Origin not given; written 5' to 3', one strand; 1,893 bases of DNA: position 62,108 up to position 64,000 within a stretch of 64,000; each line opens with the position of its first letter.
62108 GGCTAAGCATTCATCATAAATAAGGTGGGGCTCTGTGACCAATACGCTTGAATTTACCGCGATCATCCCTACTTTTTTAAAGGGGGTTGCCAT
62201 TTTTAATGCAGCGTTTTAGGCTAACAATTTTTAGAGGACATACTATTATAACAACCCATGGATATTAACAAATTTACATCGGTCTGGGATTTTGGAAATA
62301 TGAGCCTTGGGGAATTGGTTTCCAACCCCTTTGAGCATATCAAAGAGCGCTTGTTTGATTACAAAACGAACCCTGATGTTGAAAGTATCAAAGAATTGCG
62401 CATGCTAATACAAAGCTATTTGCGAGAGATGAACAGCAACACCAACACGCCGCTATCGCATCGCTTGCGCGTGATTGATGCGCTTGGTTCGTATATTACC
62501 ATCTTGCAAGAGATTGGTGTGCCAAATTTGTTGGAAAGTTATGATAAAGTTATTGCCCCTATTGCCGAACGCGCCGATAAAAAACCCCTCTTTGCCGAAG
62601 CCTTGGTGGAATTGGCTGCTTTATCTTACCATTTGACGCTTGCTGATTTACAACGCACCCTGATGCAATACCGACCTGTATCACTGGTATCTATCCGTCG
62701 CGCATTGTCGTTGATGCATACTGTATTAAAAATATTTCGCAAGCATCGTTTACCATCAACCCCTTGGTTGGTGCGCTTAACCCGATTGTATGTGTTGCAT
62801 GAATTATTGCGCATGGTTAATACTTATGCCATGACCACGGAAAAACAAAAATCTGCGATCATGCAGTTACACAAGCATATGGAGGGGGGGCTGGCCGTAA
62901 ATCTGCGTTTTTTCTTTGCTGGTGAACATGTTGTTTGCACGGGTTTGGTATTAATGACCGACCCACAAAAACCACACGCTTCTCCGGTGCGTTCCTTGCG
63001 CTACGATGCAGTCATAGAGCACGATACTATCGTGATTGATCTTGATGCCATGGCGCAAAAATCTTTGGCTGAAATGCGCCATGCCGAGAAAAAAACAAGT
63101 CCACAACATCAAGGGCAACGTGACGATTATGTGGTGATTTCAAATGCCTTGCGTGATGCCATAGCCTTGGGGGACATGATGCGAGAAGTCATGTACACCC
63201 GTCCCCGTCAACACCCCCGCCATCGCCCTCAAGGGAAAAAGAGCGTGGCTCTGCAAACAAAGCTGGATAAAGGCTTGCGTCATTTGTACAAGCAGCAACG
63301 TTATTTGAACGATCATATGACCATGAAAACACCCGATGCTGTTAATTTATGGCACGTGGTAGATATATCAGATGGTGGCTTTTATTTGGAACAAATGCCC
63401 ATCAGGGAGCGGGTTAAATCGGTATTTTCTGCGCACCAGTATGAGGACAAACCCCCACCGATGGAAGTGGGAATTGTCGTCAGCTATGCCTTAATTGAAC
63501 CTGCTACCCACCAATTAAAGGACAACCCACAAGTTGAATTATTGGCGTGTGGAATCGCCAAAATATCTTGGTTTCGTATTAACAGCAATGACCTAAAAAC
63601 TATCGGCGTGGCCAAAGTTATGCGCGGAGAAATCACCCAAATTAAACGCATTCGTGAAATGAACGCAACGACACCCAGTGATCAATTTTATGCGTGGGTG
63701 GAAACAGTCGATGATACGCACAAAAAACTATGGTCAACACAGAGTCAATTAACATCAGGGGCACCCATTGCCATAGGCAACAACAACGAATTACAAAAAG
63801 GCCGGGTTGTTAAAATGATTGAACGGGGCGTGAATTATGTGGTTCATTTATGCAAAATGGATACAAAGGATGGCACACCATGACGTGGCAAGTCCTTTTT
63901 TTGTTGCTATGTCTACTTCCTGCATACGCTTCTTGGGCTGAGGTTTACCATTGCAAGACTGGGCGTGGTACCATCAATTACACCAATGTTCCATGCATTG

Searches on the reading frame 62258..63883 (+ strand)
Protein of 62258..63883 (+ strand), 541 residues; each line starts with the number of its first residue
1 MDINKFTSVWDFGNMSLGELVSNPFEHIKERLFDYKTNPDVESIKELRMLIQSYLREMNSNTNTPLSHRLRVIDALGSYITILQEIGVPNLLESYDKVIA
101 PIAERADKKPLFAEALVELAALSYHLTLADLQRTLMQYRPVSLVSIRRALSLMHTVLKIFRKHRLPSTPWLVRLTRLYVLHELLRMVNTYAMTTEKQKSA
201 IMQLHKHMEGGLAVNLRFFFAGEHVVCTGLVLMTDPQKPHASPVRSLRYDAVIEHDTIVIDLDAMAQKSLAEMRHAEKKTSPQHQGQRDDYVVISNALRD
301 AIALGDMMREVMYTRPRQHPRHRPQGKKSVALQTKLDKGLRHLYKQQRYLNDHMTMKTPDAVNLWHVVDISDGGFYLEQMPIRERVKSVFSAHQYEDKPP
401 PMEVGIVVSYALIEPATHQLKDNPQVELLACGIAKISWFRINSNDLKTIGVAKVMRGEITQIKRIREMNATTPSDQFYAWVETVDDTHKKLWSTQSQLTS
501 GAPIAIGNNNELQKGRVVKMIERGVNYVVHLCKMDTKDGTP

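Call 8: search_protein_families(library=ncbifam, proteins=[window:62258-63883:+], max_evalue=0.00001)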
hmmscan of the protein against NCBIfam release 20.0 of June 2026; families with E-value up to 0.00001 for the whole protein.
window:62258-63883:+ (541 aa): 0 families

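Call 10: search_protein_families(library=pfam, proteins=[window:62258-63883:+], max_evalue=0.00001)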
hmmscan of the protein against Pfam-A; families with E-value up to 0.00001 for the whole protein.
window:62258-63883:+ (541 aa): 0 families

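Call 53: find_encoding_contigs(protein=window:62258-63883:+, flank=10000, max_places=1)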
Protein window:62258-63883:+ (541 aa): no gene with exactly this product is on record in the collection.
